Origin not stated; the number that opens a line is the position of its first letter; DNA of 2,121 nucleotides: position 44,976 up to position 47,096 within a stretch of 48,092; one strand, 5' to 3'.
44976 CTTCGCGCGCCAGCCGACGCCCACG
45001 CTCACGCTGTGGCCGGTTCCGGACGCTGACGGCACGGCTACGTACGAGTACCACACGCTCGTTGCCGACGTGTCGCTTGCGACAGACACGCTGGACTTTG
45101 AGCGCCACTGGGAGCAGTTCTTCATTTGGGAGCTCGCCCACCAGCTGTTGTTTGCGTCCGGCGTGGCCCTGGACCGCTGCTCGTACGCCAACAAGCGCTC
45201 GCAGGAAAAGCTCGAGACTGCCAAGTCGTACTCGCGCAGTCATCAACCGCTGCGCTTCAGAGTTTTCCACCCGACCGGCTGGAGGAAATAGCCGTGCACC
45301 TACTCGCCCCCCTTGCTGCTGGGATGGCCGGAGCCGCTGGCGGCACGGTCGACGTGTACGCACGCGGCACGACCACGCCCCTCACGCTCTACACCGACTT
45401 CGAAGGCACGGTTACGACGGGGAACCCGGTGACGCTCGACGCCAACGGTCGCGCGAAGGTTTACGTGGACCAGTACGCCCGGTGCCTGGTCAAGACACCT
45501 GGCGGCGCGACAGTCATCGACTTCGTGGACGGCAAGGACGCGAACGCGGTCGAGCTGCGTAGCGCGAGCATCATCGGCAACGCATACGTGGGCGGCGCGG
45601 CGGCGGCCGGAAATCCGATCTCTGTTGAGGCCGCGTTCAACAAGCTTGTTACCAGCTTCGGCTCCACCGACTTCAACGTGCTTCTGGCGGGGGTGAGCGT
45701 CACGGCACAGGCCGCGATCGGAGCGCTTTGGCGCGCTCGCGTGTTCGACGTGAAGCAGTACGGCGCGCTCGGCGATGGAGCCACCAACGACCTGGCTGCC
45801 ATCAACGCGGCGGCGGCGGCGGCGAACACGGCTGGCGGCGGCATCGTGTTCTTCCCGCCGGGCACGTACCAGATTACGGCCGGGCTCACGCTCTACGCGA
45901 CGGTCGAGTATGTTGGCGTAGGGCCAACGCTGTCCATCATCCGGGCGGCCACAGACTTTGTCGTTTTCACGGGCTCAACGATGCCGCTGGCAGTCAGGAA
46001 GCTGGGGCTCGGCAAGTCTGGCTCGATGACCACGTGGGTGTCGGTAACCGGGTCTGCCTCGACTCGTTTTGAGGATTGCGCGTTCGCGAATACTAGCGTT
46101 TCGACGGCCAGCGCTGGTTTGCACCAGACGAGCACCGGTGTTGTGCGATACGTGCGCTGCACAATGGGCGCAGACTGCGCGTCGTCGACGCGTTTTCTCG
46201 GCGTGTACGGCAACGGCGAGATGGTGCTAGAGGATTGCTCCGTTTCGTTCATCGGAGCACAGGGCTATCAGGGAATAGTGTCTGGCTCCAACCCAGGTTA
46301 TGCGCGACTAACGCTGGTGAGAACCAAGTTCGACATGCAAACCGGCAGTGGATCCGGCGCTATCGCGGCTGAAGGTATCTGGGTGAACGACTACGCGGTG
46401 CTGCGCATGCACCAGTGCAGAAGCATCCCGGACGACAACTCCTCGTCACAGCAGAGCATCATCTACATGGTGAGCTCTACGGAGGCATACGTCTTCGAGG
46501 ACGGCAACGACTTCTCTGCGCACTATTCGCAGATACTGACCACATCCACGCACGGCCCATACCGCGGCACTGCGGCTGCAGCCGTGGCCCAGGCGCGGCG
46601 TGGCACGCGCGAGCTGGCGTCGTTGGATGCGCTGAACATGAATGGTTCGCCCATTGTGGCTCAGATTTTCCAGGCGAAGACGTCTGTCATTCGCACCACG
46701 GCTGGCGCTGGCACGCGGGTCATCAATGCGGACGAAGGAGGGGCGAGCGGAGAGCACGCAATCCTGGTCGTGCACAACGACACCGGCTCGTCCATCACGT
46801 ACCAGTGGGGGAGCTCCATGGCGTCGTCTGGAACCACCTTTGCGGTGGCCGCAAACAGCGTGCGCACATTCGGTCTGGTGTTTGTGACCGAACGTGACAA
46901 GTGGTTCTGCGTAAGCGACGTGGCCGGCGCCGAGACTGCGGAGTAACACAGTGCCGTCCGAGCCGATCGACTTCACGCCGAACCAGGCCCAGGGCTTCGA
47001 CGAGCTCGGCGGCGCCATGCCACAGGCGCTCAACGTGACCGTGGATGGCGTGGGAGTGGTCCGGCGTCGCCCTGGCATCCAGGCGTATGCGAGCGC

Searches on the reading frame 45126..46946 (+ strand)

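Call 50: search_protein_families(library=pfam, max_evalue=0.001, proteins=[window:45126-46946:+])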
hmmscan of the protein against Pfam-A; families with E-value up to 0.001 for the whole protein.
window:45126-46946:+ (606 aa): 1 family
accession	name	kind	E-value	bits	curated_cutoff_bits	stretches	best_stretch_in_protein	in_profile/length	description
PF12708.12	Pect-lyase_RHGA_epim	-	2.5e-18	67.1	27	1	207-383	2-171/213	Rhamnogalacturonase A/epimerase, pectate lyase-like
